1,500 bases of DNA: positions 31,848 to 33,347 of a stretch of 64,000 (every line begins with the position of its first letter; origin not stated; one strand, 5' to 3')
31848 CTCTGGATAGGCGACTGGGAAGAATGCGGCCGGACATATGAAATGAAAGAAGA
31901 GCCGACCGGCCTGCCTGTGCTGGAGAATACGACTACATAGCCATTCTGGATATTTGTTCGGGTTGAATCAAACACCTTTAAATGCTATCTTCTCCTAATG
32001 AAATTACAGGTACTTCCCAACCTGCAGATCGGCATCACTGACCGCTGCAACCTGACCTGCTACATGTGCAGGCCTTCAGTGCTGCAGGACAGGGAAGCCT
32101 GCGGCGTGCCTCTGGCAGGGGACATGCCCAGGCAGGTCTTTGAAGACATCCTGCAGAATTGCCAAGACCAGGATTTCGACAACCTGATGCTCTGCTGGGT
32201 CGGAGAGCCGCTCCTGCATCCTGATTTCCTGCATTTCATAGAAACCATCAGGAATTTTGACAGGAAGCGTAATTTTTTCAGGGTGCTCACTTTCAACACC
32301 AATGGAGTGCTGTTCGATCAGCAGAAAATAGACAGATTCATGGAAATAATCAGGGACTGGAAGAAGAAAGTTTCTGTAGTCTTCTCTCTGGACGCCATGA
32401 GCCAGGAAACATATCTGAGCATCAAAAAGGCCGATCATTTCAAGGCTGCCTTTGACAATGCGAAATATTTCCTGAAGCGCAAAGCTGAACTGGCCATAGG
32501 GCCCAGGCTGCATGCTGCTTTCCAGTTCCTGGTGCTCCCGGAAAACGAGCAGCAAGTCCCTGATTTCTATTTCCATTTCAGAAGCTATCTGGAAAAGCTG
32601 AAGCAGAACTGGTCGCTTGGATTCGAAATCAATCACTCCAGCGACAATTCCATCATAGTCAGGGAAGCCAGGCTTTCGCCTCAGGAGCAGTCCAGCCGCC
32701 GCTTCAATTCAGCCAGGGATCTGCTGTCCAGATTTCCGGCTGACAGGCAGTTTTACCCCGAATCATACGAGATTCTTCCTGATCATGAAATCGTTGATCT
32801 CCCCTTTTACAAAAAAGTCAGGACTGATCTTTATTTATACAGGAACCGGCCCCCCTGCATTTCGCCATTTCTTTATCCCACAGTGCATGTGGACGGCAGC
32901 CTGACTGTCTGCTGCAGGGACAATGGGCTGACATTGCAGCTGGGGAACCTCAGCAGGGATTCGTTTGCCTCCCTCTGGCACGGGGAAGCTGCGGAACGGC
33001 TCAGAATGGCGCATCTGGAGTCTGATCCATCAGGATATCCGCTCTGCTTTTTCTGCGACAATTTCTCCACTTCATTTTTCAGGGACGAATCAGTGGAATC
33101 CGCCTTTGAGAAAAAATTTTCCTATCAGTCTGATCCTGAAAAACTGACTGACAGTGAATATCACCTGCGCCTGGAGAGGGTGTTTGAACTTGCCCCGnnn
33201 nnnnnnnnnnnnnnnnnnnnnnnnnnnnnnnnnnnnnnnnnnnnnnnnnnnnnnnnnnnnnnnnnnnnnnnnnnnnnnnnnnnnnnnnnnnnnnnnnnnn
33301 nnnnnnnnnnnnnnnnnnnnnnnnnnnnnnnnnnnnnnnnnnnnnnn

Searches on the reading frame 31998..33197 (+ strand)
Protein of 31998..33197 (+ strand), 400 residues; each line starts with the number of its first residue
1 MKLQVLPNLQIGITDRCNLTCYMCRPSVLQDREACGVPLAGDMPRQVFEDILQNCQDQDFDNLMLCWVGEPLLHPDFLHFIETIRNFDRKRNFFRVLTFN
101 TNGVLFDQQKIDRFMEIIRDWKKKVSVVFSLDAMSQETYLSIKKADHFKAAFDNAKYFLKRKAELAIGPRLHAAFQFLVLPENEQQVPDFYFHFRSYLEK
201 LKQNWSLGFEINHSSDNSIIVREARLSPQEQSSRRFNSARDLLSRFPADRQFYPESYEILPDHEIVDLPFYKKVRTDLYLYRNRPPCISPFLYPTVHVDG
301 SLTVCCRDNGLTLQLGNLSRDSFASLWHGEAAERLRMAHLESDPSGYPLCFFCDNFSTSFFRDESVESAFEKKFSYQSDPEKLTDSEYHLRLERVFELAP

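Call 40: find_homologous_proteins(query=A3, max_evalue=0.00001)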
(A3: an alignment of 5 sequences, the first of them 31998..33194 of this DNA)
Query A3 (5 sequences) (399 aa, profile of the alignment): 44 proteins with E <= 0.00001 among 8000 candidates.
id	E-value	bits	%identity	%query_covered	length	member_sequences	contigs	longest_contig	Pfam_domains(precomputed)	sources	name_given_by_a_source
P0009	4.8e-74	268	32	98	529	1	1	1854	PF13186.12,PF04055.28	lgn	-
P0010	3.3e-59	219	31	97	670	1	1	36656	PF14559.13,PF13186.12,PF04055.28,PF00515.35,PF13424.13,PF13176.13,PF07719.24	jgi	jgi:MoaA/NifB/PqqE/SkfB family radical SAM enzyme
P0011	1.1e-46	178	28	91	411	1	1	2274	PF13186.12,PF04055.28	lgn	-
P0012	3.2e-37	147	32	56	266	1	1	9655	PF04055.28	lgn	-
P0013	7.7e-35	139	28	91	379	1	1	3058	PF13186.12,PF04055.28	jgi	-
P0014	2.3e-34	137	28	93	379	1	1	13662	PF13186.12,PF04055.28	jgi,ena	-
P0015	2.4e-24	104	27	40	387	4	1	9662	PF13186.12,PF04055.28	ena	-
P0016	8.6e-24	102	23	78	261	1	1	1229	PF13186.12,PF04055.28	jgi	jgi:MoaA/NifB/PqqE/SkfB family radical SAM enzyme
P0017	3.3e-18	84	22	86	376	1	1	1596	PF13186.12,PF04055.28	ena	-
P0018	1.8e-17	81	24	82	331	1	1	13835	PF13186.12,PF04055.28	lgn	-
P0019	7.7e-14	70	24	36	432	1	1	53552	PF13186.12,PF04055.28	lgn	-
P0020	1.3e-13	69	23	79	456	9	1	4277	PF13186.12,PF04055.28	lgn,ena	-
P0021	2.0e-13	68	27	39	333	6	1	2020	PF13186.12,PF04055.28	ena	-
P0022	6.4e-13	67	21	82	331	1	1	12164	PF13186.12,PF04055.28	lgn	-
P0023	1.7e-12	65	27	40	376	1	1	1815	PF13186.12,PF04055.28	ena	-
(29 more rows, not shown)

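Call 41: find_encoding_contigs(protein=P0010, flank=10000, max_places=2)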
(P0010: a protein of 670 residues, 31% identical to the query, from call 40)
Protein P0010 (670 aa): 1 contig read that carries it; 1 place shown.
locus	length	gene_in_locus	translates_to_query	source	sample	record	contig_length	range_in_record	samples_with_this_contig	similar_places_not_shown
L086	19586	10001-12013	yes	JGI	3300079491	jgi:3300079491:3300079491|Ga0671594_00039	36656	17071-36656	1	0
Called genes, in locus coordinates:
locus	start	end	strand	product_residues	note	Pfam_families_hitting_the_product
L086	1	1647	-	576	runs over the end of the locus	PF01145:Band_7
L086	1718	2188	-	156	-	-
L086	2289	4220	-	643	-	PF16656:Pur_ac_phosph_N (faint), PF25174:Beta-prop_THOC3 (faint), PF25788:Ig_Rha78A_N (faint), PF10282:Lactonase (faint), PF00041:fn3, PF21783:YNCE (faint)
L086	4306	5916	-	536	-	-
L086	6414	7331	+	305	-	PF00398:RrnaAD (faint), PF08241:Methyltransf_11 (weak), PF08242:Methyltransf_12 (weak), PF13649:Methyltransf_25, PF13847:Methyltransf_31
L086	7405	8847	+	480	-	PF03796:DnaB_C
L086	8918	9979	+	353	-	PF06071:YchF-GTPase_C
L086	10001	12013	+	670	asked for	PF04055:Radical_SAM, PF13186:SPASM, PF13176:TPR_7 (faint), PF00515:TPR_1 (faint), PF07719:TPR_2 (faint), PF13424:TPR_12 (faint), PF14559:TPR_19 (faint)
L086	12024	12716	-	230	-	PF00702:Hydrolase, PF13419:HAD_2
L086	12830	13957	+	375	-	PF00027:cNMP_binding, PF00512:HisKA, PF02518:HATPase_c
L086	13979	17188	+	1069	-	PF00930:DPPIV_N (faint), PF25174:Beta-prop_THOC3 (faint), PF26549:Tricorn_N, PF07676:PD40, PF26550:Tricorn_2nd, PF14684:Tricorn_C1, PF14685:PDZ_Tricorn, PF03572:Peptidase_S41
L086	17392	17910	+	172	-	-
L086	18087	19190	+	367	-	PF07722:Peptidase_C26, PF00117:GATase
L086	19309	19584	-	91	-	?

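Call 42: search_protein_representatives(alignment_id=A3)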
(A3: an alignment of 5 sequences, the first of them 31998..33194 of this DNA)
Query: 5 sequences, 399 profile positions. Proteins with E-value up to 0.001 (for the whole library): 16750; up to 1e-10: 4093; up to 1e-30: 118. The best 150 are listed.
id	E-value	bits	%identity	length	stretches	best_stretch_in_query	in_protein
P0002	3.8e-214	727.4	-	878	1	1-398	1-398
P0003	1.1e-210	716.1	-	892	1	1-398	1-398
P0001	7.1e-209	710.1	-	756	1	1-397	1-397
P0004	3.0e-194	661.9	-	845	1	23-399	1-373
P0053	3.2e-80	286.4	-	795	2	8-356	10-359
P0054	1.4e-78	281.0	-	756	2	10-365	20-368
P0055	4.6e-77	276.0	-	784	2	8-377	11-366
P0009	1.5e-74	267.7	-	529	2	6-246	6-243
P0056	2.1e-60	221.2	-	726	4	9-231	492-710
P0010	1.0e-59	218.9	-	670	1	8-364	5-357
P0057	1.2e-51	192.3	-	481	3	9-221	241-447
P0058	2.6e-51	191.3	-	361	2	7-227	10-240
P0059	7.8e-50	186.4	-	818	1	5-359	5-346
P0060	1.5e-49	185.5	-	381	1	8-377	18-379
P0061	1.6e-49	185.4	-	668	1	8-366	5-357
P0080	3.5e-41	157.9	-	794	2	10-244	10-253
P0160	8.5e-31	123.7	-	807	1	7-370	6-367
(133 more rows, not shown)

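Call 46: find_encoding_contigs(protein=P0053, flank=8000, max_places=2)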
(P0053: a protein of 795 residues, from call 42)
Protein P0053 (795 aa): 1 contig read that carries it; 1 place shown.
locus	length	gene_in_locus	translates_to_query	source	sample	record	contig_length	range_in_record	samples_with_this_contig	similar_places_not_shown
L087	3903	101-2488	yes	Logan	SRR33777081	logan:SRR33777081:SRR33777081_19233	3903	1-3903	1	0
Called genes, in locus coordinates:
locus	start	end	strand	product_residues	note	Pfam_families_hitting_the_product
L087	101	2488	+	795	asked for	PF04055:Radical_SAM (weak), PF13186:SPASM, PF04055:Radical_SAM, PF13186:SPASM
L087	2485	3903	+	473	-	?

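Call 47: find_encoding_contigs(protein=P0054, flank=8000, max_places=2)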
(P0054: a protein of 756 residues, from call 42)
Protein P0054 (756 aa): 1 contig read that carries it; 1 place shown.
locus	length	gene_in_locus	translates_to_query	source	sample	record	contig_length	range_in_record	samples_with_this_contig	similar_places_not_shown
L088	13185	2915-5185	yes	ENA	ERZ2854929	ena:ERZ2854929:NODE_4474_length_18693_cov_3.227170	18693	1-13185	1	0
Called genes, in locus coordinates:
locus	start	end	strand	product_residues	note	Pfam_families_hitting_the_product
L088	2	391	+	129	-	?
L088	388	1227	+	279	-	PF00528:BPD_transp_1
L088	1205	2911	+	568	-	PF00005:ABC_tran, PF02463:SMC_N (faint), PF13401:AAA_22 (faint), PF13304:AAA_21 (faint), PF08352:oligo_HPY (weak), PF00005:ABC_tran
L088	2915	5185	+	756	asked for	PF04055:Radical_SAM (weak), PF13186:SPASM, PF04055:Radical_SAM, PF13186:SPASM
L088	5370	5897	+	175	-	PF13302:Acetyltransf_3, PF00583:Acetyltransf_1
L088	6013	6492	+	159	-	-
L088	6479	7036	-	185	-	PF10469:AKAP7_NLS, PF02834:LigT_PEase, PF13563:2_5_RNA_ligase2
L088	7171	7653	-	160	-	PF00072:Response_reg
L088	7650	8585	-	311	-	PF00890:FAD_binding_2 (faint), PF01266:DAO (faint), PF01946:Thi4 (faint), PF03486:HI0933_like (faint), PF07992:Pyr_redox_2, PF12831:FAD_oxidored (weak), PF13738:Pyr_redox_3, PF00070:Pyr_redox, +1 more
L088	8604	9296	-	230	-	PF00106:adh_short, PF13561:adh_short_C2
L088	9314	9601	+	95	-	PF00111:Fer2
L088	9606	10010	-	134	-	PF01355:HIPIP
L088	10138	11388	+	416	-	-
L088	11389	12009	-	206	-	PF24675:NpmA (weak), PF02390:Methyltransf_4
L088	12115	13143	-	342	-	PF01545:Cation_efflux, PF16916:ZT_dimer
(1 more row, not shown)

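Call 50: search_solved_structures(query=A3, max_evalue=10)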
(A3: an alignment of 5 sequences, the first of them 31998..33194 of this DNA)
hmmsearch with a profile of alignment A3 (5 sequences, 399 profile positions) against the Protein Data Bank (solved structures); distinct sequences matched with E-value up to 10: 7.
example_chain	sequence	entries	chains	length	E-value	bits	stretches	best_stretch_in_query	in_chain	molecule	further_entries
4m7s_A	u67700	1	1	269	2.7e-10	43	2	286-357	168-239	BtrN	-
4m7t_A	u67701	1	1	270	4.1e-10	42.4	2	286-357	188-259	BtrN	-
9gm3_A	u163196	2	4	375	0.003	19.8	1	10-141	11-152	ChlB radical SAM domain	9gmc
1tv7_A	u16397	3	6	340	0.037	16.2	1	8-184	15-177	Molybdenum cofactor biosynthesis protein A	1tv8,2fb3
2fb2_A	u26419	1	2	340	0.057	15.6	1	8-184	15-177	Molybdenum cofactor biosynthesis protein A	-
7wzv_A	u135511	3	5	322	1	11.5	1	16-114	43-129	4Fe-4S cluster-binding domain-containing protein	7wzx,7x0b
9dos_A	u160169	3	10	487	1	11.4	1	147-214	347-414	8-amino-7-oxononanoate synthase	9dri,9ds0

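Call 75: predict_structure(alignment_id=A6)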
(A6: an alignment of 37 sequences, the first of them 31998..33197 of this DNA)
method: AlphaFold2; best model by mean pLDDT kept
length: 400 residues; sequences in the alignment: 37
mean_pLDDT: 91.6   pTM: 0.91
mean pLDDT of the five models: 91.6, 89.5, 88.3, 87.2, 86.7
residues with pLDDT >= 90: 285; 70-90: 104; 50-70: 11; < 50: 0
segments of 3 or more residues with pLDDT < 50: none
pLDDT, mean of each block of 10 residues (from residue 1): 85 94 85 83 96 96 92 98 97 96 98 97 97 98 96 98 94 98 98 98 96 94 84 93 97 81 71 77 89 94 88 96 96 93 91 80 87 79 94 89
secondary structure, 60 per line:
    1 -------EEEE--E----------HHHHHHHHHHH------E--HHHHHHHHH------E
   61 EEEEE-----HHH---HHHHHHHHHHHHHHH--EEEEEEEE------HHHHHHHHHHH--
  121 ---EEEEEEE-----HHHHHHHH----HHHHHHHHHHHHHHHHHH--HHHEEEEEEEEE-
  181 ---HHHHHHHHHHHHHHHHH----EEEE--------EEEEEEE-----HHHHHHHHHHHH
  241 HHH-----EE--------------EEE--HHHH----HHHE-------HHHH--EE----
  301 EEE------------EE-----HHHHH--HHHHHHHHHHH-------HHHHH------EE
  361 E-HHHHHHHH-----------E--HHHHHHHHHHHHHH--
elements in order: E8-11 H25-35 H45-53 E60-65 H77-91 E94-101 H108-118 E124-130 H136-143 H148-165 E171-179 H184-200 E205-208 E217-223 H229-243 E265-267 H270-273 H289-292 E301-303 H323-327 H330-340 H348-352 E359-361 H363-370 H385-398

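Call 84: find_related_loci(query=window:31998-33197:+, collection=metagenome_contigs, flank=6000)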
Query window:31998-33197:+ (400 aa) in metagenome_contigs; peptide patterns used: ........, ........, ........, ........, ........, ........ (x = any residue, [..] = any of these).
135 stretches matched a pattern, but none encodes a relative of the query by tblastn (E <= 1e-3).

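Call 90: find_encoding_contigs(protein=P0080, flank=8000, max_places=2)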
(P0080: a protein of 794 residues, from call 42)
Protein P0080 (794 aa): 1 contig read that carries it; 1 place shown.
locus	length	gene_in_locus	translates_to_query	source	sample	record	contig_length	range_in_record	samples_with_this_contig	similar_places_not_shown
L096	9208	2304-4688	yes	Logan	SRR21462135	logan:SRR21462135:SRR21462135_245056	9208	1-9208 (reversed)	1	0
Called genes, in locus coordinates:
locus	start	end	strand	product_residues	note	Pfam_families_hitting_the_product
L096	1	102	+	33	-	?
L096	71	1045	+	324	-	PF04055:Radical_SAM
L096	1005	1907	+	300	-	-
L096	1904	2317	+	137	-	-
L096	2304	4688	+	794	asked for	PF04055:Radical_SAM (weak), PF13186:SPASM, PF13439:Glyco_transf_4, PF13579:Glyco_trans_4_4, PF20706:GT4-conflict, PF00534:Glycos_transf_1, PF13524:Glyco_trans_1_2, PF13692:Glyco_trans_1_4, +1 more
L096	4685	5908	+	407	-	PF04932:Wzy_C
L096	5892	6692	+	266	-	PF01061:ABC2_membrane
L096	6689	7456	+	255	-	PF10370:Rv2993c-like_N, PF01557:FAA_hydrolase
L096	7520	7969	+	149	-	-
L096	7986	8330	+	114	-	PF02261:Asp_decarbox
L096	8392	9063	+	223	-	PF19027:DUF5752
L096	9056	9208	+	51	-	?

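Call 91: find_encoding_contigs(protein=P0160, flank=8000, max_places=2)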
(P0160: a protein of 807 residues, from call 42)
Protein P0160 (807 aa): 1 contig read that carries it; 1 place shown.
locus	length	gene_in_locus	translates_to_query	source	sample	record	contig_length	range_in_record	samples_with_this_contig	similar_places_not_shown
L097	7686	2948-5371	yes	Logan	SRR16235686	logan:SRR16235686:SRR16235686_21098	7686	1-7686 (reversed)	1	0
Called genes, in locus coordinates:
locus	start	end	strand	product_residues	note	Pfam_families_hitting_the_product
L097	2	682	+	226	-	?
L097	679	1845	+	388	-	PF13439:Glyco_transf_4, PF13579:Glyco_trans_4_4, PF20706:GT4-conflict, PF00534:Glycos_transf_1, PF13692:Glyco_trans_1_4, PF13524:Glyco_trans_1_2 (weak)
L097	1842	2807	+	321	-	PF04055:Radical_SAM, PF13186:SPASM (weak)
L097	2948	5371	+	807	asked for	PF04055:Radical_SAM (weak), PF13186:SPASM, PF13439:Glyco_transf_4, PF13477:Glyco_trans_4_2 (weak), PF13579:Glyco_trans_4_4, PF20706:GT4-conflict, PF00534:Glycos_transf_1, PF13692:Glyco_trans_1_4, +1 more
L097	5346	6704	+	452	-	PF13439:Glyco_transf_4, PF13579:Glyco_trans_4_4 (faint), PF20706:GT4-conflict (weak), PF00534:Glycos_transf_1, PF13692:Glyco_trans_1_4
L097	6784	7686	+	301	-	?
